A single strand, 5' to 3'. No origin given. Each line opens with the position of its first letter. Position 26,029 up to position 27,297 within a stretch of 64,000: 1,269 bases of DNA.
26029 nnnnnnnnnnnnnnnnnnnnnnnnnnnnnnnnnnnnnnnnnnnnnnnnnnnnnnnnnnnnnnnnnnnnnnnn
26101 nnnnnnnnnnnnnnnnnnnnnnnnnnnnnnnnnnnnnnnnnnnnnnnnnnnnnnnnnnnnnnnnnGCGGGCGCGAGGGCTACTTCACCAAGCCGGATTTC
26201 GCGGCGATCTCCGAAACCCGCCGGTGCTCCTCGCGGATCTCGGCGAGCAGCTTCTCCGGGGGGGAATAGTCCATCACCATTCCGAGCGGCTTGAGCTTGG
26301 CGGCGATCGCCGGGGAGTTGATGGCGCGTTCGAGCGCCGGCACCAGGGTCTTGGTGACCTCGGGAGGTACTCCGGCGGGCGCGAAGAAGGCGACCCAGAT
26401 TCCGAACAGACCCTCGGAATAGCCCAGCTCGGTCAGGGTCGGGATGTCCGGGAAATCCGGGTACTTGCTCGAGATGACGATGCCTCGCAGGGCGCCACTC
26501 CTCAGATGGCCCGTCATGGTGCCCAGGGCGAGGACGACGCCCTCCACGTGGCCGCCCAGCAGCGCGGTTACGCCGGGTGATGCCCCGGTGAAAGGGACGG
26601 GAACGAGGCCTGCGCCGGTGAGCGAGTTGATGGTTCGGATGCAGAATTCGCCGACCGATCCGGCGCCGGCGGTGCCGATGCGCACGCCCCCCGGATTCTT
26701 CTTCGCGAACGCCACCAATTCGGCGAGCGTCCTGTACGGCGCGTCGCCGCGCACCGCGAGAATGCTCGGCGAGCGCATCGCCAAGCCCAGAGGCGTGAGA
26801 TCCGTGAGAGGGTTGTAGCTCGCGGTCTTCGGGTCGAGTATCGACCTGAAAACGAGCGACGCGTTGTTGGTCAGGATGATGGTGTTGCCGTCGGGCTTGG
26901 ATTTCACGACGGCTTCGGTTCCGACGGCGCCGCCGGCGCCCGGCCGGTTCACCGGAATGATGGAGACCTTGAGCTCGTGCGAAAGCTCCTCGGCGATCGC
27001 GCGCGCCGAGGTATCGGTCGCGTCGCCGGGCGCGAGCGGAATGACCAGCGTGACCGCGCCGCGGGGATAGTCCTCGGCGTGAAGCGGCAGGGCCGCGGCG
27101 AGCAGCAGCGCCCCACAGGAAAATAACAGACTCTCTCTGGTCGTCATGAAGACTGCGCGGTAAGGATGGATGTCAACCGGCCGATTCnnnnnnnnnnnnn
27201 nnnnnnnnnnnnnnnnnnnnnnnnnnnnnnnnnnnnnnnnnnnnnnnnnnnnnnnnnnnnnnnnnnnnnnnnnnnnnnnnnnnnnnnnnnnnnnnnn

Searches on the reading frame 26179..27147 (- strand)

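Call 4: search_protein_families(library=pfam, proteins=[window:26179-27147:-])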
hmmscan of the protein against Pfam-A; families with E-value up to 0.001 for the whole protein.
window:26179-27147:- (322 aa): 1 family
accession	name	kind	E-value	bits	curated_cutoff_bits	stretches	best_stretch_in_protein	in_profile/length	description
PF03401.19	TctC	-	3.3e-47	161.8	27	1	48-319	2-273/274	Tripartite tricarboxylate transporter family receptor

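Call 5: search_protein_families(library=ncbifam, proteins=[window:26179-27147:-])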
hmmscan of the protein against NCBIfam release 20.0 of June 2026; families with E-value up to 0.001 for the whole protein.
window:26179-27147:- (322 aa): 0 families
